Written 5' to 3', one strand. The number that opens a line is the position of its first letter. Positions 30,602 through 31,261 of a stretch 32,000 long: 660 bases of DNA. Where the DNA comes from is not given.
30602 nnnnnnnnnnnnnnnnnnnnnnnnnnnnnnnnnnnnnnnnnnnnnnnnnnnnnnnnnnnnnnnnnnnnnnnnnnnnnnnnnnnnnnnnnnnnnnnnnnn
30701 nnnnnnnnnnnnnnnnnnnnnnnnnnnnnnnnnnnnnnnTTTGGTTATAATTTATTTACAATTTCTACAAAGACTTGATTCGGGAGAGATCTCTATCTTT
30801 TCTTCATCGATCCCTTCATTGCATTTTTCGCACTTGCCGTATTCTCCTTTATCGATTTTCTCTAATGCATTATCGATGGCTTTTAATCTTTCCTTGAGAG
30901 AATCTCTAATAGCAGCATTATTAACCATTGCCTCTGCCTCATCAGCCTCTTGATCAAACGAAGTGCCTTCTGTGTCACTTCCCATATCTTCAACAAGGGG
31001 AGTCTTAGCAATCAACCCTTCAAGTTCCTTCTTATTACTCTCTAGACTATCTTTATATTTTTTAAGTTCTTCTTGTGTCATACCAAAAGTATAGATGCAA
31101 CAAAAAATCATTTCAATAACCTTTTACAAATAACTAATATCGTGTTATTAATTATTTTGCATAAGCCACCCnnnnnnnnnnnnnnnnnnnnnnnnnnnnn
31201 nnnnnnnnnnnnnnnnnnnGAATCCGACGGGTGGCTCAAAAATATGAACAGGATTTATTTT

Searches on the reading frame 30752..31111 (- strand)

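Call 8: search_protein_families(library=pfam, proteins=[window:30752-31111:-], max_evalue=1)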
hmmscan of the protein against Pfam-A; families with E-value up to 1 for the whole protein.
window:30752-31111:- (119 aa): 6 families
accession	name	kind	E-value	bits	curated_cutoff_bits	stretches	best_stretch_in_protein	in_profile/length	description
PF01258.23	zf-dskA_traR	-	6.3e-08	32.9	24.9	1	89-119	1-31/36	Prokaryotic dksA/traR C4-type zinc finger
PF17979.7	zf-CRD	-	0.017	15.8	26.3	1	3-118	48-142/158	Cysteine rich domain with multizinc binding regions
PF20860.2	Dicers_N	-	0.051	14.1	27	1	5-40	23-54/89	Dicers, N-terminal domain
PF12474.13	PKK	-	0.085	13.4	25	1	14-87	62-128/139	Polo kinase kinase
PF09784.14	L31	-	0.17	12.7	22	1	70-114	21-64/102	Mitochondrial ribosomal protein L31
PF18822.6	CdvA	-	0.64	10.5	30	0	63-88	36-61/123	CdvA-like coiled-coil domain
